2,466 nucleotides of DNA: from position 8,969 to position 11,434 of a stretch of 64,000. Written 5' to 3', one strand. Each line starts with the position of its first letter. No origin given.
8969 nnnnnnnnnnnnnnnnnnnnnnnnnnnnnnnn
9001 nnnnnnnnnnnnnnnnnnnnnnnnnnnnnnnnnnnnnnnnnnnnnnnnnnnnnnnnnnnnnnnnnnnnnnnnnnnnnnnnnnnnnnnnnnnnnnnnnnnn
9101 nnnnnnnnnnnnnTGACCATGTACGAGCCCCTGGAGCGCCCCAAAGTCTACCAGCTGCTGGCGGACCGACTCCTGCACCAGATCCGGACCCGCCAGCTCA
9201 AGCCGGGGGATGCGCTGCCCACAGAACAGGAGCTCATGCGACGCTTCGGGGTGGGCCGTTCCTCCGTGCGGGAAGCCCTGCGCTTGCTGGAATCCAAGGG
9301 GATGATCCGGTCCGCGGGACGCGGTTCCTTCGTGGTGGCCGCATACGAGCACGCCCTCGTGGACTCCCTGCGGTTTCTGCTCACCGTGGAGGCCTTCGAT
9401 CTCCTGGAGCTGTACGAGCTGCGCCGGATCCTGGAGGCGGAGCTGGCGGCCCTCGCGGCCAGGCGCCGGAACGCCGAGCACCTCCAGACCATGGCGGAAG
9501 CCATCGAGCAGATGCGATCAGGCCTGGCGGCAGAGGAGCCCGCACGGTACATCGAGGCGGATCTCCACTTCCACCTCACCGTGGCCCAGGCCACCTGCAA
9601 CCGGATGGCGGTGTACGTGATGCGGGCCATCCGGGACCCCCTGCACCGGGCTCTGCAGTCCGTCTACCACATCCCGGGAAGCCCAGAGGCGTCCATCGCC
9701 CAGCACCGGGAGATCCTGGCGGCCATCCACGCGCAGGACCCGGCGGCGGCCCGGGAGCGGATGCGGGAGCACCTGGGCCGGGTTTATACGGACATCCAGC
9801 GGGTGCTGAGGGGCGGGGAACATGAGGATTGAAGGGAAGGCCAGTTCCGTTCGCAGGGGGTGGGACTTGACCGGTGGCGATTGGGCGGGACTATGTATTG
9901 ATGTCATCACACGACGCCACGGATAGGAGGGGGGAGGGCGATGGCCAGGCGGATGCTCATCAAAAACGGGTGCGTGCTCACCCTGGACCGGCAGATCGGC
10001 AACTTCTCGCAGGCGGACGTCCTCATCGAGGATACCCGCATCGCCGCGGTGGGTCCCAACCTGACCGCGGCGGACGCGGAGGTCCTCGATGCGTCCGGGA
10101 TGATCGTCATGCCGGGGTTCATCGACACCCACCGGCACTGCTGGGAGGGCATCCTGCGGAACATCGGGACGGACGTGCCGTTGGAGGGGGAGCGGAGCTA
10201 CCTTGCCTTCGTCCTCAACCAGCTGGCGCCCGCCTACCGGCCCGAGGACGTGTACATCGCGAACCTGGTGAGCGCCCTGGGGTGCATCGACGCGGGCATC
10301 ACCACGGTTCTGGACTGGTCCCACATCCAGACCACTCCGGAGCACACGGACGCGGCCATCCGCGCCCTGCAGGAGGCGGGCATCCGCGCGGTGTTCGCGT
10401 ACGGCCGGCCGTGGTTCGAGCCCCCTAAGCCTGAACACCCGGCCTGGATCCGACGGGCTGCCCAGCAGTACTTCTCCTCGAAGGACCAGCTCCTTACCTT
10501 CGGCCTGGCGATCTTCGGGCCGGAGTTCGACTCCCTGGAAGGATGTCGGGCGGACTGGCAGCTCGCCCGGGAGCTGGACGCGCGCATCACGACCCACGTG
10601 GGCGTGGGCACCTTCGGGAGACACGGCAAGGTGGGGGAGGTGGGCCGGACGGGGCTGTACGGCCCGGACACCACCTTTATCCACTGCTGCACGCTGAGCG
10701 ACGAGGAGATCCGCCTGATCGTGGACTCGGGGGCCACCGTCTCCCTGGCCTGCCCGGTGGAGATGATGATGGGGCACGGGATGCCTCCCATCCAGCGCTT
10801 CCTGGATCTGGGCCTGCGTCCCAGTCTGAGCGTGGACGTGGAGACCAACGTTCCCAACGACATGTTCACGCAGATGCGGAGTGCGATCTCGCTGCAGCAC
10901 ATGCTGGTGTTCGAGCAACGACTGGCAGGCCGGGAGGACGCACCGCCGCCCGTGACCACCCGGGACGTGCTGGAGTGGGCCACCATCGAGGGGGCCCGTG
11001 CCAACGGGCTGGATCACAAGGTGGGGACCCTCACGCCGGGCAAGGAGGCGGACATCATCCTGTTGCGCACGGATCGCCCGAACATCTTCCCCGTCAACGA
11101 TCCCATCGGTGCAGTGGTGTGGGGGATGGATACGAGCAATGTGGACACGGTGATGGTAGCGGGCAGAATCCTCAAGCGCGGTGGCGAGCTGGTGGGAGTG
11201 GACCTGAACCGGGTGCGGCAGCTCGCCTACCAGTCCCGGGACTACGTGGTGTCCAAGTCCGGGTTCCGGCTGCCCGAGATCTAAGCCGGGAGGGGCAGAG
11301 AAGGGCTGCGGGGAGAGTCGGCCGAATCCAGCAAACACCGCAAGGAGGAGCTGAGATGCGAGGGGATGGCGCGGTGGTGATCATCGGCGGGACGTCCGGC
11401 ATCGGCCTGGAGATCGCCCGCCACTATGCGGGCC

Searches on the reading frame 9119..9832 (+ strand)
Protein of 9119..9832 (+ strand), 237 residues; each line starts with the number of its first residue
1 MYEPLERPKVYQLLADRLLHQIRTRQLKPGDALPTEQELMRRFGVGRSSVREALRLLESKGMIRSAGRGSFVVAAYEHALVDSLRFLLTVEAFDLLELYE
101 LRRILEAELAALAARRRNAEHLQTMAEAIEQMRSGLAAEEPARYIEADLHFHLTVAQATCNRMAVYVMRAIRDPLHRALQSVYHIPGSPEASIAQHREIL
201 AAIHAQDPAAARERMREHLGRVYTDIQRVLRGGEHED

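Call 36: search_protein_families(library=pfam, proteins=[window:9119-9832:+], max_evalue=0.00001)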
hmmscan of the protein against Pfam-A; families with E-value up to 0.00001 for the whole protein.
window:9119-9832:+ (237 aa): 2 families
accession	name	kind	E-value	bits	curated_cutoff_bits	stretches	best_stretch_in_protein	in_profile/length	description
PF07729.17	FCD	-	3.5e-29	102.2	24.3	1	97-220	1-124/125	FCD domain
PF00392.27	GntR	-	2e-19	69.4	27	1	11-73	2-64/64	Bacterial regulatory proteins, gntR family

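Call 45: search_solved_structures(query=window:9119-9832:+, max_evalue=0.00001, show_alignments=2)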
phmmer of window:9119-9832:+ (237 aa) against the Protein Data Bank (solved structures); distinct sequences matched with E-value up to 0.00001: 21.
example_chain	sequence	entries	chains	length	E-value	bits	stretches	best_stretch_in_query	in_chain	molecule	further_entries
6az6_A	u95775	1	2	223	3.4e-22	82.4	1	7-222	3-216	GntR family transcriptional regulator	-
6on4_A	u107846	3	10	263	2.2e-18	69.9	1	3-222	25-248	HTH-type transcriptional repressor NanR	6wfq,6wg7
2di3_A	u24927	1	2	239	1.7e-17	67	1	9-225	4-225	Bacterial regulatory proteins, GntR family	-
9jpj_C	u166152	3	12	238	7.7e-16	61.6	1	29-222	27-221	Pyruvate dehydrogenase complex repressor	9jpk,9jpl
7u5q_A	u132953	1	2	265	1.3e-12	51.1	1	8-229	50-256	Transcriptional regulator, GntR family protein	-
7c7e_A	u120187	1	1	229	6.5e-12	48.8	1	21-213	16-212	Putative DNA-binding transcriptional regulator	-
8pqm_A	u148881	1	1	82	5.6e-11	45.8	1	2-72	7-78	FadR family transcriptional regulator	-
9vkn_A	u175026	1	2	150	1.6e-10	44.3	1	94-222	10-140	Pyruvate dehydrogenase complex repressor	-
5kvr_A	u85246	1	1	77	2.8e-10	43.5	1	2-72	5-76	Pyruvate dehydrogenase complex repressor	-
7xp0_A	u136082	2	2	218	1.5e-09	41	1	22-230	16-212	Probable transcriptional regulator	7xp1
4u0y_A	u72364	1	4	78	2.6e-08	37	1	8-72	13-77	HTH-type transcriptional repressor YvoA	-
3fms_A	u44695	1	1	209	5.4e-08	36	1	5-225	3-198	Transcriptional regulator, GntR family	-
2wv0_A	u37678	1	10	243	6.4e-08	35.7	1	10-80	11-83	HTH-TYPE TRANSCRIPTIONAL REPRESSOR YVOA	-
4u0v_A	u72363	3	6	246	6.6e-08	35.7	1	10-80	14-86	HTH-type transcriptional repressor YvoA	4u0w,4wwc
3sxy_A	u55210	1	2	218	1e-07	35.1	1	5-225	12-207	Transcriptional regulator, GntR family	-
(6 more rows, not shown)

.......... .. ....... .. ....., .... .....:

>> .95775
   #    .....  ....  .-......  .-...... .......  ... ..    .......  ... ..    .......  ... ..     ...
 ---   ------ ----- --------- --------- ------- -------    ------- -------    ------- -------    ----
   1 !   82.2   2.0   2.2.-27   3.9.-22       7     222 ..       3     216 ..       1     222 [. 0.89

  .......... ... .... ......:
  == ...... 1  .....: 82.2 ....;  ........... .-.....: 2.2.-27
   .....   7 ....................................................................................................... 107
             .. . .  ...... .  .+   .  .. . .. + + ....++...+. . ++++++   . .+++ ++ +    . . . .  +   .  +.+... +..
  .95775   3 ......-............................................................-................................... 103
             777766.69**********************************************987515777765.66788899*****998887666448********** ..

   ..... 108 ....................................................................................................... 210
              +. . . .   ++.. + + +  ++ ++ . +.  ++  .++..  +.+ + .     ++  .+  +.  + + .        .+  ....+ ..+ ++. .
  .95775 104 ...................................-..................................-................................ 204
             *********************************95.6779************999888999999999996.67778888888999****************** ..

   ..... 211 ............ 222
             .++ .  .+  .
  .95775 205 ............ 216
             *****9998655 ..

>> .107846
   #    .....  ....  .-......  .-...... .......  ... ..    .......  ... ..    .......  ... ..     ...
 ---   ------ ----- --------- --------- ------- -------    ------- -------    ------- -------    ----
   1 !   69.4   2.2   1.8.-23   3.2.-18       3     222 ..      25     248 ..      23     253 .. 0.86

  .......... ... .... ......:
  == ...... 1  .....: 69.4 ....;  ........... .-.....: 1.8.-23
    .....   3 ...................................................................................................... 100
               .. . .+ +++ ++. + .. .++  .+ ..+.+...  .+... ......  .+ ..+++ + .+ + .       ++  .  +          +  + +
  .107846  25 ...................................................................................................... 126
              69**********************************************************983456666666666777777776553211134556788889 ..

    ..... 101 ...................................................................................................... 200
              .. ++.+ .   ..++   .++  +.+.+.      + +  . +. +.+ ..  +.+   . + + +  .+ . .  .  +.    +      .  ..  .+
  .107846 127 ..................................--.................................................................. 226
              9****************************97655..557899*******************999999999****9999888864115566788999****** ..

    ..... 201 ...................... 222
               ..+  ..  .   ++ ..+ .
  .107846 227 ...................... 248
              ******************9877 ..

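Call 46: search_protein_families(library=ncbifam, proteins=[window:9119-9832:+], max_evalue=0.00001)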
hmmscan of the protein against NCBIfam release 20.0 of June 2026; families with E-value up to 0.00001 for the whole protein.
window:9119-9832:+ (237 aa): 24 families
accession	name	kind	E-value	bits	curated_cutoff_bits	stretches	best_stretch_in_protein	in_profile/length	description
NF003011.0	PRK03837.1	subfamily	1.6e-43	149.1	260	1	2-224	6-231/241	transcriptional regulator NanR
NF007741.0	PRK10421.1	equivalog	2.1e-33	115.8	311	1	12-229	10-236/262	transcriptional regulator LldR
NF007001.0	PRK09464.1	equivalog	3.9e-26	92.2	330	1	2-220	3-226/254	pyruvate dehydrogenase complex transcriptional repressor PdhR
NF007442.0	PRK09990.1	equivalog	1.4e-24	86.9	301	1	7-229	8-238/256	transcriptional regulator GlcC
NF007588.0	PRK10225.1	equivalog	1.2e-22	80.5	442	1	11-223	11-228/257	Uxu operon transcriptional regulator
TIGR03338.1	phnR_burk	equivalog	3.4e-21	75.8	271.5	1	13-220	15-207/212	phosphonate utilization associated transcriptional regulator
NF008571.0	PRK11523.1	equivalog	5.5e-18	65.3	396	1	6-220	5-219/258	transcriptional regulator ExuR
TIGR02018.2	his_ut_repres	equivalog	2e-13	50.3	220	1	12-78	2-69/226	histidine utilization transcriptional repressor HutC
TIGR02404.1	trehalos_R_Bsub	equivalog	4e-13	49.5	211.95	1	14-75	5-67/233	trehalose operon repressor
TIGR02325.1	C_P_lyase_phnF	equivalog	5.1e-13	49.1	156.8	1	8-74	7-74/238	phosphonate metabolism transcriptional regulator PhnF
NF007292.0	PRK09764.1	equivalog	6.5e-13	48.4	281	1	10-72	6-69/240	GntR family transcriptional regulator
TIGR03337.1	phnR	equivalog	1.9e-11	44.1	296.75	1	11-73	3-66/231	phosphonate utilization transcriptional regulator PhnR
NF052282.1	PLP_TF_PdxR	equivalog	1.5e-10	40.7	320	1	10-79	2-71/448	MocR-like pyridoxine biosynthesis transcription factor PdxR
NF052441.1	TransRegRv0792c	equivalog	2.4e-10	40.1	400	1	13-86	20-94/260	Rv0792c family HTH-type transcriptional regulator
NF052286.1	ecto_TF_EhuR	exception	8.2e-10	37.8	480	1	4-109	7-109/458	MocR-like ectoine utilization transcription factor EhuR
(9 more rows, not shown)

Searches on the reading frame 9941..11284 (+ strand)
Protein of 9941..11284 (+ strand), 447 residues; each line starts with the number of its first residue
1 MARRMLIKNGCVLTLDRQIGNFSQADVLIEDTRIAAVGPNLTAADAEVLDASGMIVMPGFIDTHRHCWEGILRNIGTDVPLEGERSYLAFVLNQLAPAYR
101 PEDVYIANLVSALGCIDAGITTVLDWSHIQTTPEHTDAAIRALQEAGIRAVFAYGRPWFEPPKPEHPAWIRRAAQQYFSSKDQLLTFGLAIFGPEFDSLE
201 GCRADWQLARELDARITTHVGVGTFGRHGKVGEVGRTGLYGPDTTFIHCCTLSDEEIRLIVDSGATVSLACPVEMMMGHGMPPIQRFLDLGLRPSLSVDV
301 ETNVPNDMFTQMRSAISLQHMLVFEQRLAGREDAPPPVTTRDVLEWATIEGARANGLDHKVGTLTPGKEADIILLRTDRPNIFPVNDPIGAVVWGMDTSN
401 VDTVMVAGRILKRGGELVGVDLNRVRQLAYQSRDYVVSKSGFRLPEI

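Call 7: search_protein_families(library=pfam, proteins=[window:9941-11284:+])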
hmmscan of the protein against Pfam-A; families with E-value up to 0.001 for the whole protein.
window:9941-11284:+ (447 aa): 2 families
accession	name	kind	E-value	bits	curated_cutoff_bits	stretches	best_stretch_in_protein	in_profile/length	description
PF01979.26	Amidohydro_1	-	3.2e-33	115.8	25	1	55-410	1-344/345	Amidohydrolase family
PF07969.17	Amidohydro_3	-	1.4e-15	58.2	29.7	2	234-410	299-470/472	Amidohydrolase family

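Call 46: search_protein_families(library=ncbifam, proteins=[window:9941-11284:+], max_evalue=0.00001)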
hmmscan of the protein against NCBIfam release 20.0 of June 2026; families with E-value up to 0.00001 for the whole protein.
window:9941-11284:+ (447 aa): 61 families (the best 25 are shown)
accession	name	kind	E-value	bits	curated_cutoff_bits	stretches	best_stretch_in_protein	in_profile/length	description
NF006056.0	PRK08204.1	subfamily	3.7e-169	563.2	391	1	2-441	2-445/449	hypothetical protein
NF005557.0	PRK07228.1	equivalog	6.5e-52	176.7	522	2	236-440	243-441/445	5'-deoxyadenosine deaminase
NF004701.0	PRK06038.1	equivalog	9.7e-49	166.2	609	2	234-439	234-429/432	N-ethylammeline chlorohydrolase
NF006252.0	PRK08393.1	equivalog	1.3e-44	152.9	617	1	5-426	3-413/424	N-ethylammeline chlorohydrolase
NF006055.0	PRK08203.1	equivalog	3.9e-40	137.8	532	2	234-432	259-446/455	8-oxoguanine deaminase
NF009059.0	PRK12393.1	equivalog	4.9e-39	134.3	543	2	234-432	263-451/460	amidohydrolase family protein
TIGR03314.1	Se_ssnA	subfamily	4.8e-35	121.2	455.5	2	5-154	1-156/441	putative selenium metabolism protein SsnA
NF005540.0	PRK07203.1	equivalog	1.9e-33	115.8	444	2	5-154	2-157/444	putative aminohydrolase SsnA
NF004995.0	PRK06380.1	subfamily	2e-32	112.7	567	2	247-425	241-412/418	metal-dependent hydrolase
NF006549.0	PRK09045.1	equivalog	1.3e-30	106.5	540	1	6-433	11-436/444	TRZ/ATZ family hydrolase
NF004801.0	PRK06151.1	subfamily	2e-27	96.2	416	1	207-438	229-464/491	chlorohydrolase family protein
NF006681.0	PRK09229.1-2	equivalog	3.8e-25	88.6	362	1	236-417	259-430/451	formimidoylglutamate deiminase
TIGR02967.1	guan_deamin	equivalog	2.9e-21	75.9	375.4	1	236-378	233-363/401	guanine deaminase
NF006679.0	PRK09228.1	subfamily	1.2e-19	70.3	351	1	236-378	258-388/433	guanine deaminase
NF005211.0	PRK06687.1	equivalog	2.4e-19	69.4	703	1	11-422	8-419/419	TRZ/ATZ family protein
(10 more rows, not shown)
